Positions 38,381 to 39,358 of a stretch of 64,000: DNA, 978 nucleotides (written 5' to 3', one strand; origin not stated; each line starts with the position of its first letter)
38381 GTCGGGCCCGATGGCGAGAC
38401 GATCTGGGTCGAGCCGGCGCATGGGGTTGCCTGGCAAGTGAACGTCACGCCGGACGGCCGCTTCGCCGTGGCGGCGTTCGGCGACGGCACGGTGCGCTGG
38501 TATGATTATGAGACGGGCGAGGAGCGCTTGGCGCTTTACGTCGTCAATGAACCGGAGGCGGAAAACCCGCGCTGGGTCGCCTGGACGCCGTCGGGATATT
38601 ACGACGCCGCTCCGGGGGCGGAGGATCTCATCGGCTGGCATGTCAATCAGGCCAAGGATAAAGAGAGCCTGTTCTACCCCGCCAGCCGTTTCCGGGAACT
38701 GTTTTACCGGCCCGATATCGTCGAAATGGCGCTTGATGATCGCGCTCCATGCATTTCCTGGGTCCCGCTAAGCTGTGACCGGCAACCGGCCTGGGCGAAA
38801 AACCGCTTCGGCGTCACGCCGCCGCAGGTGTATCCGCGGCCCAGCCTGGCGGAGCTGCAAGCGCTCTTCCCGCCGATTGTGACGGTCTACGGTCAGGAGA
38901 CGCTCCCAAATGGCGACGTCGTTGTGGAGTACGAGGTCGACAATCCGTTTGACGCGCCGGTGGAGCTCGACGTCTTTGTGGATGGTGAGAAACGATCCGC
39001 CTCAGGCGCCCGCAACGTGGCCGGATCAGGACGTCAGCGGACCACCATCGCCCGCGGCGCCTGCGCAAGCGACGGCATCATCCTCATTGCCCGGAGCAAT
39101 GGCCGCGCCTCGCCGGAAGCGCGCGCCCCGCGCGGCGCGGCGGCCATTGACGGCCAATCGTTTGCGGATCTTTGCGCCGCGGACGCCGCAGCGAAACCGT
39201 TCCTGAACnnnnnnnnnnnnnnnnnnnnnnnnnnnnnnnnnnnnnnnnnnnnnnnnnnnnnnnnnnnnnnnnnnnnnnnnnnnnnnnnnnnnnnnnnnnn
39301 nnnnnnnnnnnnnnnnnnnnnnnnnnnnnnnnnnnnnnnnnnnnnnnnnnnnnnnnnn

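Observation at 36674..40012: Membrane-anchored WD40 propeller / caspase (C14) giant protein wedged between cmk and rpsA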

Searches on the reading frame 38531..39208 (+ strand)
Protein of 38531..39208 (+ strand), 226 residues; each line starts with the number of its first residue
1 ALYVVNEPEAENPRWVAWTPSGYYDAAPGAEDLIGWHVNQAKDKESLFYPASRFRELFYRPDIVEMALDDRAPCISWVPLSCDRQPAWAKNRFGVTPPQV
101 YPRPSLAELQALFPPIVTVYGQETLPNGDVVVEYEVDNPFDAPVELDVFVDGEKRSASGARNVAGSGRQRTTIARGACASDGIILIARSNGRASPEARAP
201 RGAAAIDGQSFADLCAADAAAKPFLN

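Call 34: search_protein_families(library=pfam, proteins=[window:38624-39200:+], max_evalue=0.01)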
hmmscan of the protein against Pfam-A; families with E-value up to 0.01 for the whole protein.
window:38624-39200:+ (192 aa): 0 families

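Call 58: search_protein_representatives(protein=window:38531-39208:+)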
Query: 226 residues. Proteins with E-value up to 0.001 (for the whole library): 2868; up to 1e-10: 1097; up to 1e-30: 6. The best 150 are listed.
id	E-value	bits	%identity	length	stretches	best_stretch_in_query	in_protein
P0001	2.8e-148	508.1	100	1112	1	1-226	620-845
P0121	8.0e-45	169.6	55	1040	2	1-71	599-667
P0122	2.2e-44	168.1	56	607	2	1-68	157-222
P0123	2.7e-44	167.8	55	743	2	10-73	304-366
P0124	2.8e-43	164.5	56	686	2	13-69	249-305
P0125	1.1e-33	133.1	50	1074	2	1-69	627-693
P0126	2.1e-29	119.1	42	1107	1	1-202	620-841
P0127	5.5e-29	117.7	50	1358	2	8-70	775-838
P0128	1.3e-27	113.2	45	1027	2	1-69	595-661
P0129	2.5e-26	109.0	43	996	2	11-70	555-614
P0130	4.5e-26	108.2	42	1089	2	9-71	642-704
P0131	8.3e-25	104.1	48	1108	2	13-69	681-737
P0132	3.5e-24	102.0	44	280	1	8-169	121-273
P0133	4.1e-24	101.8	39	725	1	8-196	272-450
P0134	9.0e-24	100.7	43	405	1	10-149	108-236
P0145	2.6e-21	92.6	45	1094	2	12-69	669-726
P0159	8.5e-21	90.9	44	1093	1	11-154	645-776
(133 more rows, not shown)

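Call 61: find_encoding_contigs(protein=P0126, flank=8000, max_places=2)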
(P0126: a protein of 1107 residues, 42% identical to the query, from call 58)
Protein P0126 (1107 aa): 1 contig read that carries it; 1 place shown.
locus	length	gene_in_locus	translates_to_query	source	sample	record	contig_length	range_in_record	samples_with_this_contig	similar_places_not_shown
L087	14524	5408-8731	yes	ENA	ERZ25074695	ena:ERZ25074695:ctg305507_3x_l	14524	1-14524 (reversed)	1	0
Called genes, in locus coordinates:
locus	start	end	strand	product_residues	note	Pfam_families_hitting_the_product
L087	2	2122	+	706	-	?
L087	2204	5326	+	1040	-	PF23414:Beta-prop_EML_2 (weak), PF24814:WD40_Prp19, PF24817:WD40_WDHD1_1st (weak), PF25174:Beta-prop_THOC3, PF25175:Beta-prop_WDR5, PF23381:Beta-prop_IFT122_1st, PF24807:WD40_CDC20-Fz (weak), PF00656:Peptidase_C14, +7 more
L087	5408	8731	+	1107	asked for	PF00400:WD40 (weak), PF23414:Beta-prop_EML_2, PF24814:WD40_Prp19, PF24817:WD40_WDHD1_1st, PF25174:Beta-prop_THOC3, PF25175:Beta-prop_WDR5, PF23381:Beta-prop_IFT122_1st (weak), PF00656:Peptidase_C14, +9 more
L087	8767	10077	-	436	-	PF25919:BSH_CusB (faint), PF25917:BSH_RND, PF00364:Biotin_lipoyl (faint), PF25984:BSH_YknX (weak), PF25994:HH_AprE, PF26002:Beta-barrel_AprE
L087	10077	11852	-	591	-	PF00664:ABC_membrane, PF00005:ABC_tran, PF13304:AAA_21 (faint), PF02463:SMC_N (weak)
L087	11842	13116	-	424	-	PF02321:OEP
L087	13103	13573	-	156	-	-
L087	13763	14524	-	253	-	?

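Call 68: list_cluster_members(proteins=[P0121, P0125, P0126, P0128, P0129, P0130])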
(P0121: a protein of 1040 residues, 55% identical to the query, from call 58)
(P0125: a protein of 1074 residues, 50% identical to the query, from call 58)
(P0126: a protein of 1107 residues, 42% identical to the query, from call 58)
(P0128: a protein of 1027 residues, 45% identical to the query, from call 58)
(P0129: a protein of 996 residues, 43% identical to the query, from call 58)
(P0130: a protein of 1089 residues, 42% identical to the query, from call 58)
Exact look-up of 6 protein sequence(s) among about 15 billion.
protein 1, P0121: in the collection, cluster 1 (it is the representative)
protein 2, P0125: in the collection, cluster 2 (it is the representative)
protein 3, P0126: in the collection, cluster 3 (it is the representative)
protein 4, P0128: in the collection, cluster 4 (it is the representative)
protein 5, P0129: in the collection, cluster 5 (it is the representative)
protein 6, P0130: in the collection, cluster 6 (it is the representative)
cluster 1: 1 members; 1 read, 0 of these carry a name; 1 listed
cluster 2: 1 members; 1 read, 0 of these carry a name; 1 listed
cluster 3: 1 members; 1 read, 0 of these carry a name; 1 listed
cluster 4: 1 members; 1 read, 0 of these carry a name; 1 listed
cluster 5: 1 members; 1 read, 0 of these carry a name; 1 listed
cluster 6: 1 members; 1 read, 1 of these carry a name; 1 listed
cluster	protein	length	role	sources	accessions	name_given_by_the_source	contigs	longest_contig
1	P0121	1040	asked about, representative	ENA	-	-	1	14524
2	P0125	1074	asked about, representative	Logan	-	-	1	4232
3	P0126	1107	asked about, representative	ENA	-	-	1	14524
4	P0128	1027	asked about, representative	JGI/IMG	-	-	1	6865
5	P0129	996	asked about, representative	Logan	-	-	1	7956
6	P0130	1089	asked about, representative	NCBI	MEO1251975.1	MAG: caspase family protein [Pseudomonadota bacterium]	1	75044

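Call 69: find_encoding_contigs(protein=P0130, flank=10000, max_places=2)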
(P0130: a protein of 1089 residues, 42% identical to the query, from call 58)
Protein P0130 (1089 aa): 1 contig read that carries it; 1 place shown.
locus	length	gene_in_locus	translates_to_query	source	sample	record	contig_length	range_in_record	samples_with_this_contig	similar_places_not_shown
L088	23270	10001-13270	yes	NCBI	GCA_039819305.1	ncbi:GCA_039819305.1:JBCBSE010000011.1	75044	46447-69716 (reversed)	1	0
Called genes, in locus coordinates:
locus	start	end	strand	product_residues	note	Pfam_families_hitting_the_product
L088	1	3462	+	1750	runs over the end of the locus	PF00028:Cadherin, PF00354:Pentaxin, PF13385:Laminin_G_3, PF00028:Cadherin, PF00354:Pentaxin, PF13385:Laminin_G_3, PF00028:Cadherin (weak), PF00353:HemolysinCabind, +3 more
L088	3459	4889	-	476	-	PF02321:OEP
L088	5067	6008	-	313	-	PF00126:HTH_1, PF03466:LysR_substrate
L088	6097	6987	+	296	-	PF01209:Ubie_methyltran, PF03848:TehB (weak), PF13489:Methyltransf_23 (faint), PF08241:Methyltransf_11, PF08242:Methyltransf_12, PF13649:Methyltransf_25, PF13847:Methyltransf_31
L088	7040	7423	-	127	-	-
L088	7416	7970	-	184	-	PF00440:TetR_N (weak)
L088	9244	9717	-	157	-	-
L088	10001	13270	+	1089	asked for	PF24814:WD40_Prp19 (faint), PF25173:Beta-prop_WDR3_1st (faint), PF23381:Beta-prop_IFT122_1st (faint), PF24796:WDR55 (faint), PF24817:WD40_WDHD1_1st (faint), PF25168:Beta-prop_WDR36-Utp21_2nd (faint), PF24807:WD40_CDC20-Fz (weak), PF00656:Peptidase_C14, +5 more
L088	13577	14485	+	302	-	PF03330:DPBB_1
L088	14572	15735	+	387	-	PF00768:Peptidase_S11, PF13354:Beta-lactamase2, PF07943:PBP5_C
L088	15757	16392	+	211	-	PF02223:Thymidylate_kin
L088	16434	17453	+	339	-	PF13177:DNA_pol3_delta2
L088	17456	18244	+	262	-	PF01026:TatD_DNase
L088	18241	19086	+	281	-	PF23023:Anti-Pycsar_Apyc1 (faint), PF12706:Lactamase_B_2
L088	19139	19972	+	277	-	PF20240:DUF6597, PF00165:HTH_AraC (faint), PF12833:HTH_18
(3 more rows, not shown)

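Call 70: find_encoding_contigs(protein=P0128, flank=8000, max_places=2)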
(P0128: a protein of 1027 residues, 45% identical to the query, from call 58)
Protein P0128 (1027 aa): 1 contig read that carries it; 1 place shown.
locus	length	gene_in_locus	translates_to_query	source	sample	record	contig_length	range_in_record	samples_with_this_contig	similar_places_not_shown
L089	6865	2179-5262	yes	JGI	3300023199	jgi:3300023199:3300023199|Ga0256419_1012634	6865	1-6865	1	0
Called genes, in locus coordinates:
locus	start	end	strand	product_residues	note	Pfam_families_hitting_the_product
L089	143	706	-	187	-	-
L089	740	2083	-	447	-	PF07690:MFS_1, PF00083:Sugar_tr (weak), PF07690:MFS_1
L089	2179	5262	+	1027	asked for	PF00400:WD40 (faint), PF24814:WD40_Prp19, PF24817:WD40_WDHD1_1st (weak), PF25174:Beta-prop_THOC3, PF25175:Beta-prop_WDR5 (faint), PF23381:Beta-prop_IFT122_1st (weak), PF25174:Beta-prop_THOC3, PF00656:Peptidase_C14, +1 more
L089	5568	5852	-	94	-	-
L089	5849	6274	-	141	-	PF13470:PIN_3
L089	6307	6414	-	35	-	-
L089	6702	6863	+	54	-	?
